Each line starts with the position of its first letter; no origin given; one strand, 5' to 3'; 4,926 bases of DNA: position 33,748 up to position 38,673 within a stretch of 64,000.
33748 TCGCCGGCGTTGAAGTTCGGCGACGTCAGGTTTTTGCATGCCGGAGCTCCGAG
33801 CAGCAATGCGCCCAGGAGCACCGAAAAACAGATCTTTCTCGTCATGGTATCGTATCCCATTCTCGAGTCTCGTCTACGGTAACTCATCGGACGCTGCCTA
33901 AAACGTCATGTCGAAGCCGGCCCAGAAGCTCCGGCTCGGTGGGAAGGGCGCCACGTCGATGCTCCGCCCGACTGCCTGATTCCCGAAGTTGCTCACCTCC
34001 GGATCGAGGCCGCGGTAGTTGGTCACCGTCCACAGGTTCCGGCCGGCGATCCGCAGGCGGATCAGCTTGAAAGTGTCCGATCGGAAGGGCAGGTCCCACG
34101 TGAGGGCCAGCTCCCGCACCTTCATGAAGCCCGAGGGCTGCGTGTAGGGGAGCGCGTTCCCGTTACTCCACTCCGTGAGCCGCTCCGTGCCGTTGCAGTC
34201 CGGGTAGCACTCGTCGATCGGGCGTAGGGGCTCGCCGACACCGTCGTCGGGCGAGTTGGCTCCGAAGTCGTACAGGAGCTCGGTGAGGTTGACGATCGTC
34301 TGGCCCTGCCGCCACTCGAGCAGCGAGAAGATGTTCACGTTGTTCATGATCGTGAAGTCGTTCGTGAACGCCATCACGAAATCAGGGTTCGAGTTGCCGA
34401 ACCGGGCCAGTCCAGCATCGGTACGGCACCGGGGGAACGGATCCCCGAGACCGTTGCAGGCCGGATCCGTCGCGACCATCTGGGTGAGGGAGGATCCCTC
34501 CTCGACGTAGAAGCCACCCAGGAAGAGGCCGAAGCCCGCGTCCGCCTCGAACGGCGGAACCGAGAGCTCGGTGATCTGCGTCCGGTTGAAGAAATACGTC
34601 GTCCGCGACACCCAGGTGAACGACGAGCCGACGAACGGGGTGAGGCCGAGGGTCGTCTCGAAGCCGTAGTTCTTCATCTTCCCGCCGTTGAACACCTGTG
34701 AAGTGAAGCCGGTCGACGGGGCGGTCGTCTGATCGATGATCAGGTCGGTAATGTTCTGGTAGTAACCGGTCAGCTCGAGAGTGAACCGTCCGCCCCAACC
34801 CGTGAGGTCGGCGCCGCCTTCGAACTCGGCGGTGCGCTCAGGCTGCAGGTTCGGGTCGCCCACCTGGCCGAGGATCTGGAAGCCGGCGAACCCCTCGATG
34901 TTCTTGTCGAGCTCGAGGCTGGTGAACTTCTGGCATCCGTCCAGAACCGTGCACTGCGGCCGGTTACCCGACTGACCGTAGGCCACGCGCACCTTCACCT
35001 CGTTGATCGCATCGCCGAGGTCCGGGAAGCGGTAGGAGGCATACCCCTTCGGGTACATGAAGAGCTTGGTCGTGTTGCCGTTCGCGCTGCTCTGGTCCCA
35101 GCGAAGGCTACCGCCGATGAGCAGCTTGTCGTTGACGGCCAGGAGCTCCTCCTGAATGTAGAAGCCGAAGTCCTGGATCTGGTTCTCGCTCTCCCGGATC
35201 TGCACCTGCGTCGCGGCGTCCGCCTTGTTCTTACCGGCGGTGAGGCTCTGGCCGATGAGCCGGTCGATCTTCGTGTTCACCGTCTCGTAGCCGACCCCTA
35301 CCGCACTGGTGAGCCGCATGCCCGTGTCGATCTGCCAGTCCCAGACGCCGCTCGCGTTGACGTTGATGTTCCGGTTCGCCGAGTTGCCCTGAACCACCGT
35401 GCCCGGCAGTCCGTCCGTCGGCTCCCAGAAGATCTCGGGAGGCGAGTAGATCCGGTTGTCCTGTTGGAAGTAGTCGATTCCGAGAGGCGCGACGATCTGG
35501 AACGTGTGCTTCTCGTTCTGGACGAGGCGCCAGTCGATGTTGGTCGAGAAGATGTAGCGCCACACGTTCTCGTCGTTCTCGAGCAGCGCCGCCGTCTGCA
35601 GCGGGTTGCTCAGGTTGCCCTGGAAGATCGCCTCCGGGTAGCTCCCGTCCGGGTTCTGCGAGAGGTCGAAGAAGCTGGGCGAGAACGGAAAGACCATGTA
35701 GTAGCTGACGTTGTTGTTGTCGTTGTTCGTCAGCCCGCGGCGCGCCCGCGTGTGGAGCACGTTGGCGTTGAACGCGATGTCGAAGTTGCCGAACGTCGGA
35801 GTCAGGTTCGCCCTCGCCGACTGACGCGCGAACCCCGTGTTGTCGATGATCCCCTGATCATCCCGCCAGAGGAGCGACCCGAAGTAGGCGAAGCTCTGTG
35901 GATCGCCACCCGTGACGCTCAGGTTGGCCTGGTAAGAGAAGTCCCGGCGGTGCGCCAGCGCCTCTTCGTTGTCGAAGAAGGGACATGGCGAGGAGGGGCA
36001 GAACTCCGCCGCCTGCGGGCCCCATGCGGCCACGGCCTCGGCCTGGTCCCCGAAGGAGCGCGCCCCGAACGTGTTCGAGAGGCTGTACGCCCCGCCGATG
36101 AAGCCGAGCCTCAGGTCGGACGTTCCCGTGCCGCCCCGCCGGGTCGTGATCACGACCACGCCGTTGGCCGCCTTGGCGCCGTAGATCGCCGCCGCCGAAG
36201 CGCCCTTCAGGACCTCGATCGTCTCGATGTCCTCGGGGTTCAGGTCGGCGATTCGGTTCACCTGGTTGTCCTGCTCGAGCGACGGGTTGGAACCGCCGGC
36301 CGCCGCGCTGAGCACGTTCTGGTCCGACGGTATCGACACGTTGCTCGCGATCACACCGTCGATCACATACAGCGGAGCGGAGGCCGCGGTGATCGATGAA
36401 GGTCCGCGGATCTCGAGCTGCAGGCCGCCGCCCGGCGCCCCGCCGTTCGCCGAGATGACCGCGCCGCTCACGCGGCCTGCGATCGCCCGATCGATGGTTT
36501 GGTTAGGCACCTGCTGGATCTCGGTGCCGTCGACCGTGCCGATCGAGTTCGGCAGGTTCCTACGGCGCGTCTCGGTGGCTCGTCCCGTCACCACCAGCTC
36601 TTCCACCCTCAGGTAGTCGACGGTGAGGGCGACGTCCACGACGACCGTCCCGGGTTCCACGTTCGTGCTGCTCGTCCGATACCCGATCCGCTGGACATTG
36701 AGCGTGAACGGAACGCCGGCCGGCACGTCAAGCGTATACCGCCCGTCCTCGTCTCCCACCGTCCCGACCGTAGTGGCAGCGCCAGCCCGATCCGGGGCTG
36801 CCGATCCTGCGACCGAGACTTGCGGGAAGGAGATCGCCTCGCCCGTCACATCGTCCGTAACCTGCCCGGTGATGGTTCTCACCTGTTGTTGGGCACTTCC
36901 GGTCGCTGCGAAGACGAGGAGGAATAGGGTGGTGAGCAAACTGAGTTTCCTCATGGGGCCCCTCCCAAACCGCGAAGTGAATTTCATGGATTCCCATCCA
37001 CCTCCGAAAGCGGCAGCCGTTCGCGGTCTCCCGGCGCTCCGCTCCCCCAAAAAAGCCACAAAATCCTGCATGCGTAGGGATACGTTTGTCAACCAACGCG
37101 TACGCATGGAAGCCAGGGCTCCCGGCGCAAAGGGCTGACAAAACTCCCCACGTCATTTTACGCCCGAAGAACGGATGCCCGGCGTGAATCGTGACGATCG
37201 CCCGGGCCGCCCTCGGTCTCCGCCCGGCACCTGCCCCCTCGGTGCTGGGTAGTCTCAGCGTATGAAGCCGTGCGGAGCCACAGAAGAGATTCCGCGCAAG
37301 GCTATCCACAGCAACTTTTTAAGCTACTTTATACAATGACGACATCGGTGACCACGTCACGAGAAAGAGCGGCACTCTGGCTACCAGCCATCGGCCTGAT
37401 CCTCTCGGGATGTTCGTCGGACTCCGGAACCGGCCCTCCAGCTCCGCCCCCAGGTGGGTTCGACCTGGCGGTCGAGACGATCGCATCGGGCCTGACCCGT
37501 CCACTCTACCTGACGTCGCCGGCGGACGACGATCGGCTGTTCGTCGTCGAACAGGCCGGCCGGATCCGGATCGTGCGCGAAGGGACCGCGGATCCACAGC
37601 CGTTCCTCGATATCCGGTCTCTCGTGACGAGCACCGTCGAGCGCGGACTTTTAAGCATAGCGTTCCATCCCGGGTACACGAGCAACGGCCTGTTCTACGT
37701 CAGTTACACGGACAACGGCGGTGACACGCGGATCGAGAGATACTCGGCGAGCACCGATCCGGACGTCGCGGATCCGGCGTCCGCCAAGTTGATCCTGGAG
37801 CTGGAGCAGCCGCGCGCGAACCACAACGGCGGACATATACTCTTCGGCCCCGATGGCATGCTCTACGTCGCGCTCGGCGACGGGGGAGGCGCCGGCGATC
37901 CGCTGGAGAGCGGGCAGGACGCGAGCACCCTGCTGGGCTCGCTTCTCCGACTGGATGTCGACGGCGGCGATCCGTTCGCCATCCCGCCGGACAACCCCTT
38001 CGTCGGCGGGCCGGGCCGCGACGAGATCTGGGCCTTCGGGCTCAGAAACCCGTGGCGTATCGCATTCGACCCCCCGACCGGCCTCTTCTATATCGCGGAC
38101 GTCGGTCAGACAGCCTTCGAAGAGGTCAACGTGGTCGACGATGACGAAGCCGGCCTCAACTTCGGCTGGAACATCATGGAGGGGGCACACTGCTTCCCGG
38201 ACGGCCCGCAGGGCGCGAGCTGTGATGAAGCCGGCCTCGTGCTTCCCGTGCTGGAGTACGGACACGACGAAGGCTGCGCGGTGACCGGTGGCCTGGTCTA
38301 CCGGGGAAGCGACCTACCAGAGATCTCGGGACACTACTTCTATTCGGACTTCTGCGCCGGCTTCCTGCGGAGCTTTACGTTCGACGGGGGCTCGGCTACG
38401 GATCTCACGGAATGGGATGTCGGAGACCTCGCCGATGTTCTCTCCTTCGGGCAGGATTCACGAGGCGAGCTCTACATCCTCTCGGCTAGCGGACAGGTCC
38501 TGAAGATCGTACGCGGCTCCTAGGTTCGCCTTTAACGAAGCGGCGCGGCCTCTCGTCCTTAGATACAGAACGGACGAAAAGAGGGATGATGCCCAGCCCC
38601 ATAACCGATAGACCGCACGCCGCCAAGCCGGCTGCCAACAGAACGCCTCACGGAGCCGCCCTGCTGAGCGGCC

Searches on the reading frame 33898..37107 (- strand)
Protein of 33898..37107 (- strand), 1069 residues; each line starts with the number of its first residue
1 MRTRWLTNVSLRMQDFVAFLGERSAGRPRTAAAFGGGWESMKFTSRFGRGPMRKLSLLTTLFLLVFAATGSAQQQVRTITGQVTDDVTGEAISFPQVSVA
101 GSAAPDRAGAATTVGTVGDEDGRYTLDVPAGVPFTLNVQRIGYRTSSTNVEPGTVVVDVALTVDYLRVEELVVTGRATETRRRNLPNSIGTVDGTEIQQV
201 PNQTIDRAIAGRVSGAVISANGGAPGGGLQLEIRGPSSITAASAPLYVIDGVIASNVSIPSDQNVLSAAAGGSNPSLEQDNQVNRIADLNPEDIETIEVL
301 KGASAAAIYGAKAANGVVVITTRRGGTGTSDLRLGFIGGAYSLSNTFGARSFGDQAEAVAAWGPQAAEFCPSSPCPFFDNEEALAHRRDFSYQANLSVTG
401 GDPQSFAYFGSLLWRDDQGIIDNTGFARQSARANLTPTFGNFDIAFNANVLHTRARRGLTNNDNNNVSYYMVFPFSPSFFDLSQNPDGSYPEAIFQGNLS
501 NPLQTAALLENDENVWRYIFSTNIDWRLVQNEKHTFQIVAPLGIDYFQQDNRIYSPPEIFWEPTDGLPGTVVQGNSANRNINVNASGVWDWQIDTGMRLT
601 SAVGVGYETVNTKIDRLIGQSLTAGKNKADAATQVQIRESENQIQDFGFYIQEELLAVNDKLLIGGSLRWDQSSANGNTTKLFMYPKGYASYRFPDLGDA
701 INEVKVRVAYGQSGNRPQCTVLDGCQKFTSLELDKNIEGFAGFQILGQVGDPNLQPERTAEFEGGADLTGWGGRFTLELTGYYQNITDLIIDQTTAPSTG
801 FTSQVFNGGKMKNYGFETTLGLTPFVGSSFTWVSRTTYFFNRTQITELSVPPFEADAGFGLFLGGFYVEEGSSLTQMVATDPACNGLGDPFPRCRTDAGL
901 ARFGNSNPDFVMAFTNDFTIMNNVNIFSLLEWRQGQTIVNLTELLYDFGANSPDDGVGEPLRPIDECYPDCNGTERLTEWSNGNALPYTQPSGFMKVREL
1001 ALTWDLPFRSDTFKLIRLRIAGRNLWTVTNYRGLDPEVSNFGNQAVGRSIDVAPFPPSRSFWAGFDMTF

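Call 80: search_protein_families(library=pfam, proteins=[window:33898-37107:-], max_evalue=0.00001)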
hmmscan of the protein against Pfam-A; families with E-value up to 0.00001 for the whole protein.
window:33898-37107:- (1069 aa): 4 families
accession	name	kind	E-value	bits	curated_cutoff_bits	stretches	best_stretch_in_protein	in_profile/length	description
PF07715.20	Plug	-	6.9e-16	59.1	23.9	1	182-317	2-107/107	TonB-dependent Receptor Plug Domain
PF13715.12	CarbopepD_reg_2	-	6.1e-08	33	32.2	1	79-173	1-88/88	CarboxypepD_reg-like domain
PF13620.12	CarboxypepD_reg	-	3.7e-07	30.8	32.3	1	78-162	1-82/82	Carboxypeptidase regulatory-like domain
PF14905.12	OMP_b-brl_3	-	5.2e-06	26.2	27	1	748-845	207-299/408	Outer membrane protein beta-barrel family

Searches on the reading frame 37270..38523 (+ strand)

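Call 80: search_protein_families(library=pfam, proteins=[window:37270-38523:+], max_evalue=0.00001)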
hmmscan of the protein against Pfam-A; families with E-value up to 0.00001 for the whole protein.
window:37270-38523:+ (417 aa): 1 family
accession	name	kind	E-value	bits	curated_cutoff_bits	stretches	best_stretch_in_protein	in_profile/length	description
PF07995.17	GSDH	-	1.2e-43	150.1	25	1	84-406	9-324/332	Glucose / Sorbosone dehydrogenase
